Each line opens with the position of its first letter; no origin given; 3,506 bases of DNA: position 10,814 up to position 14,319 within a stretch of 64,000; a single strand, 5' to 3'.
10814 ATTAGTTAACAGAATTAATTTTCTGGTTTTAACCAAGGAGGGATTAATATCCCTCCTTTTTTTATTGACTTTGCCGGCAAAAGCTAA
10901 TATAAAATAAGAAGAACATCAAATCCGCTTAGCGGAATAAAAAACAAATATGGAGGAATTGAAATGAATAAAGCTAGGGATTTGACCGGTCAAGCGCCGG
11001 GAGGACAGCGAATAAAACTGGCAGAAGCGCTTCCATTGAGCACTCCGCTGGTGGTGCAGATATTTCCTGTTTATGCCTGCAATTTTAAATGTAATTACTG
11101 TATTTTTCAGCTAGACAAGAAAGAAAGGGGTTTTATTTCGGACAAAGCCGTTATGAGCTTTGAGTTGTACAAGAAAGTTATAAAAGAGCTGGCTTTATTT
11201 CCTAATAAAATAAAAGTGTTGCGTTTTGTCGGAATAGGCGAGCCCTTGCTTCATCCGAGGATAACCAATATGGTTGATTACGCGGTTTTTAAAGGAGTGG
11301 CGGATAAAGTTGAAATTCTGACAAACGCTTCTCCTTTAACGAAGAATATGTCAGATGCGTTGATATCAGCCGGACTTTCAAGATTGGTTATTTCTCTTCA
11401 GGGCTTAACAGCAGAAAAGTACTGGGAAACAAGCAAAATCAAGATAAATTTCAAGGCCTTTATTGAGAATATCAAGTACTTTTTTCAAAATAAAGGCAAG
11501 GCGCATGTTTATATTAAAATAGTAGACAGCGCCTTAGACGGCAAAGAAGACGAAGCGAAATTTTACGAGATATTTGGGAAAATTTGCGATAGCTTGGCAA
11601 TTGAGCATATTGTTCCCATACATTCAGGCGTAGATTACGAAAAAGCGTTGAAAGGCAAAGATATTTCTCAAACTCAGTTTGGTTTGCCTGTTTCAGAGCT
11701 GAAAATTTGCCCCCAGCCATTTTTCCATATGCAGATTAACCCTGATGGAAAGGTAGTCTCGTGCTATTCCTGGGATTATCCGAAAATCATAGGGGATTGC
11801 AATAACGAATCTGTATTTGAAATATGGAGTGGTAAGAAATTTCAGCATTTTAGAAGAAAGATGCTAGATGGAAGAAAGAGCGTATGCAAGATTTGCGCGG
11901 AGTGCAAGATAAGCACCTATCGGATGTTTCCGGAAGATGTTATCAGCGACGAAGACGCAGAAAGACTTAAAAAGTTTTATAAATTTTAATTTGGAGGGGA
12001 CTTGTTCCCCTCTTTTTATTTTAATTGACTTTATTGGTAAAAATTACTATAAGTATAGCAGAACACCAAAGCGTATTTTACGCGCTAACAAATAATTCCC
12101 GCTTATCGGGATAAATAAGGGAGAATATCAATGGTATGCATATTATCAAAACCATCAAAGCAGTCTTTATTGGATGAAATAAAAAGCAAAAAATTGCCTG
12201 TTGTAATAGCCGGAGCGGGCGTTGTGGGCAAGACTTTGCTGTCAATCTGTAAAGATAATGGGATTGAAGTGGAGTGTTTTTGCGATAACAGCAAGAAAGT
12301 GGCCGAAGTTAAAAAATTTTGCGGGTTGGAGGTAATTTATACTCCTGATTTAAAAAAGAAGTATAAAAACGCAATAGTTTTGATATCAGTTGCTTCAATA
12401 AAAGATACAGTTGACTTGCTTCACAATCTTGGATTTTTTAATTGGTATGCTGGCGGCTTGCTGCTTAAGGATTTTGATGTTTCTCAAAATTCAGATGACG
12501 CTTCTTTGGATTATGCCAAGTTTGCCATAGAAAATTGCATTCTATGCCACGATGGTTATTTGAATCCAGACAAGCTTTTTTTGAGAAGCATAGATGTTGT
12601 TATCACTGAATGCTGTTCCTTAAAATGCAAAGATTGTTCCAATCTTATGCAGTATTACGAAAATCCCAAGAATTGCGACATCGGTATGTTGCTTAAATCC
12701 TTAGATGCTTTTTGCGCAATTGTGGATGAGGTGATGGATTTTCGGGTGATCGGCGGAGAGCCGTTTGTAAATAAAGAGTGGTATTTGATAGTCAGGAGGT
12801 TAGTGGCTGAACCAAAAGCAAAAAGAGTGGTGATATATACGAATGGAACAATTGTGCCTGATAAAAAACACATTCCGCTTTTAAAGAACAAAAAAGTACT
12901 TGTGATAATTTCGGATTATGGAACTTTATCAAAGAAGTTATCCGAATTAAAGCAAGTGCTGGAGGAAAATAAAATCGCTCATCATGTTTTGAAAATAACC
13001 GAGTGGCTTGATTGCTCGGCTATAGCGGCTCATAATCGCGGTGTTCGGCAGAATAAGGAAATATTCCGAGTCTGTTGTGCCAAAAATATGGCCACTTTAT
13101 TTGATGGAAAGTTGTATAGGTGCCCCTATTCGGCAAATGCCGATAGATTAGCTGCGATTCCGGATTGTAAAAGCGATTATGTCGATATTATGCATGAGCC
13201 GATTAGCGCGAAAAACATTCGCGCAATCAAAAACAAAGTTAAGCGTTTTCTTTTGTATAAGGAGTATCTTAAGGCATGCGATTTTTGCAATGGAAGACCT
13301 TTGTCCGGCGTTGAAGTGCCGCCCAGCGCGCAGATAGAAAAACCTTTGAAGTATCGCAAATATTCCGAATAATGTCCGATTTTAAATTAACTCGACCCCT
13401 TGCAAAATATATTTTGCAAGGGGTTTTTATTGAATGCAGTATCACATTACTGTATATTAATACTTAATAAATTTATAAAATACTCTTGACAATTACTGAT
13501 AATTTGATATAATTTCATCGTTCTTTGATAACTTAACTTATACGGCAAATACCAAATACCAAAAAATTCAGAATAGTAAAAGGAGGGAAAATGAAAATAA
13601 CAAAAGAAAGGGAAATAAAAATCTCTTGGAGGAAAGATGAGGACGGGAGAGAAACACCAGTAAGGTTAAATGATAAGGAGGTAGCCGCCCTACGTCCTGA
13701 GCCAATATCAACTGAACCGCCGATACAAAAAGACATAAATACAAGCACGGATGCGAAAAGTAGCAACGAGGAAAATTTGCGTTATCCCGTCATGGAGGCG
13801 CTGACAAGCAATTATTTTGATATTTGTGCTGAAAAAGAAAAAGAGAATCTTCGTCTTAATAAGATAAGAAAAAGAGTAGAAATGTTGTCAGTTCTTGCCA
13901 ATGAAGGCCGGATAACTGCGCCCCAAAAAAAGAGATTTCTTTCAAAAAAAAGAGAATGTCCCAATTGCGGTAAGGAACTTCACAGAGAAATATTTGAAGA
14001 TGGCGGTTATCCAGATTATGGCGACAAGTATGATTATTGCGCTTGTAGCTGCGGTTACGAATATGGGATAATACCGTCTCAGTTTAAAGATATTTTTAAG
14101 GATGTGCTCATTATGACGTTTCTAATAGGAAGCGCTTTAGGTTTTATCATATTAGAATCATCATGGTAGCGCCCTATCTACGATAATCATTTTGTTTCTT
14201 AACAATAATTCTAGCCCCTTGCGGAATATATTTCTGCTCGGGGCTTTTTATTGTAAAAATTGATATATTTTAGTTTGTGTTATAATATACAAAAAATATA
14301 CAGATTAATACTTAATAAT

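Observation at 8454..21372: One terminator-promoter-leader module repeated five times, each wiring a single tailoring gene (three radical-SAM, NeuB-cupin, Nudix-like)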

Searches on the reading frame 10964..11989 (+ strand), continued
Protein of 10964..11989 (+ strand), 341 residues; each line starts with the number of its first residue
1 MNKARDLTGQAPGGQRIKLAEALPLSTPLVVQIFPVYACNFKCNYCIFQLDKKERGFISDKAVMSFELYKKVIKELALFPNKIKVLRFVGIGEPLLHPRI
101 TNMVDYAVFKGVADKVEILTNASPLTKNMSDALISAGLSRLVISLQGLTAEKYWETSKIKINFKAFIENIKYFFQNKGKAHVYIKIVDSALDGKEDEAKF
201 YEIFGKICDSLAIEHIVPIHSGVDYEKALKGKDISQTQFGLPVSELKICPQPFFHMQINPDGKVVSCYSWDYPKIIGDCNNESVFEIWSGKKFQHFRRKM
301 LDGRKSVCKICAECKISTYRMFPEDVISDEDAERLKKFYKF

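Call 62: find_encoding_contigs(protein=P0015, flank=10000, max_places=1)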
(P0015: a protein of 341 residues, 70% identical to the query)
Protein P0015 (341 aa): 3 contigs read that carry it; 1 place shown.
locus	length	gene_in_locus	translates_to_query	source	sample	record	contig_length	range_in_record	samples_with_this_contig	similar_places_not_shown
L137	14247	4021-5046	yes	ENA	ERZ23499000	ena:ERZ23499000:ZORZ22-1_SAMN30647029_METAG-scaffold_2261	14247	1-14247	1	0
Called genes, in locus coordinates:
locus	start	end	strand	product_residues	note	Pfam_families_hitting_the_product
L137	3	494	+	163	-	?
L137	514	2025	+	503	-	PF03102:NeuB, PF07385:Lyx_isomer (faint), PF07883:Cupin_2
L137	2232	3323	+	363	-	PF13353:Fer4_12 (weak), PF04055:Radical_SAM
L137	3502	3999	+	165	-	PF00293:NUDIX (weak)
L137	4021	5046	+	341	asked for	PF04055:Radical_SAM, PF13186:SPASM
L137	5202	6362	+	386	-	PF05401:NodS (weak), PF08003:Methyltransf_9 (weak), PF13489:Methyltransf_23, PF13847:Methyltransf_31, PF08241:Methyltransf_11, PF08242:Methyltransf_12, PF13649:Methyltransf_25, PF22674:C2185-like_N, +1 more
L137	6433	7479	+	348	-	PF01073:3Beta_HSD, PF01370:Epimerase, PF07993:NAD_binding_4, PF16363:GDP_Man_Dehyd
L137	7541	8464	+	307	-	PF02475:TRM5-TYW2_MTfase (faint), PF05050:Methyltransf_21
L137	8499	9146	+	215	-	PF06414:Zeta_toxin (weak), PF13238:AAA_18 (weak), PF13671:AAA_33, PF13207:AAA_17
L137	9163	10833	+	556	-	PF02776:TPP_enzyme_N, PF00205:TPP_enzyme_M, PF02775:TPP_enzyme_C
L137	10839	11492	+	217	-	PF00702:Hydrolase, PF08282:Hydrolase_3 (faint), PF12710:HAD (weak), PF13419:HAD_2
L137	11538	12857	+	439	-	PF01041:DegT_DnrJ_EryC1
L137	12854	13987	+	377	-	PF00535:Glycos_transf_2, PF13641:Glyco_tranf_2_3 (weak)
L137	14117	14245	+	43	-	?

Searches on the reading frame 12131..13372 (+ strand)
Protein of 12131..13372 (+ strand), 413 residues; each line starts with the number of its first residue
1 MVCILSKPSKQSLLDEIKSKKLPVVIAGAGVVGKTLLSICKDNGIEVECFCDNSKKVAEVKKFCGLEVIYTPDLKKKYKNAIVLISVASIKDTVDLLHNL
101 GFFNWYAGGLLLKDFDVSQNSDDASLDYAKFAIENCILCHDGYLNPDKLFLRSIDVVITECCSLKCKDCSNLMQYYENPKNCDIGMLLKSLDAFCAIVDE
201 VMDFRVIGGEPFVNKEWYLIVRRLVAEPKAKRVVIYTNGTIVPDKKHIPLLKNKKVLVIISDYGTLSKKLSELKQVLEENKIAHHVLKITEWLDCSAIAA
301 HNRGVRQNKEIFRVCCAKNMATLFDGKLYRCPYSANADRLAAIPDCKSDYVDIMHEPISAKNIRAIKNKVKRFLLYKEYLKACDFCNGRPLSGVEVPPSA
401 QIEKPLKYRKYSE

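Call 11: search_protein_families(library=pfam, proteins=[window:12131-13372:+])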
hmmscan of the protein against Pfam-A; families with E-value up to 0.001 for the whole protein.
window:12131-13372:+ (413 aa): 2 families
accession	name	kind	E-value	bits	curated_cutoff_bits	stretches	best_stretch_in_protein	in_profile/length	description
PF04055.27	Radical_SAM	-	5e-07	30.5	29.5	1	156-255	1-101/166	Radical SAM superfamily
PF13353.11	Fer4_12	-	9.8e-05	23.1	22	1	159-258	12-113/137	4Fe-4S single cluster domain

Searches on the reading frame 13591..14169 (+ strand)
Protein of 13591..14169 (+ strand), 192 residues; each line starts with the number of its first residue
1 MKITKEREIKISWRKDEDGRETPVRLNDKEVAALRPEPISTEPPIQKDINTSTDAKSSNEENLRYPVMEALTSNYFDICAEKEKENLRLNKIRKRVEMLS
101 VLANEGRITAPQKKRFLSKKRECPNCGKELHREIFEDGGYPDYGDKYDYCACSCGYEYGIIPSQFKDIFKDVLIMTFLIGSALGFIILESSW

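Call 11: search_protein_families(library=pfam, proteins=[window:13591-14169:+])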
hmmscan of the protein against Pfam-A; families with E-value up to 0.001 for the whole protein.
window:13591-14169:+ (192 aa): 0 families

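Call 83: search_protein_families(library=pfam, proteins=[window:13591-14169:+], max_evalue=0.001)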
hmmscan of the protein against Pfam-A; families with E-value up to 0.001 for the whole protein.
window:13591-14169:+ (192 aa): 0 families
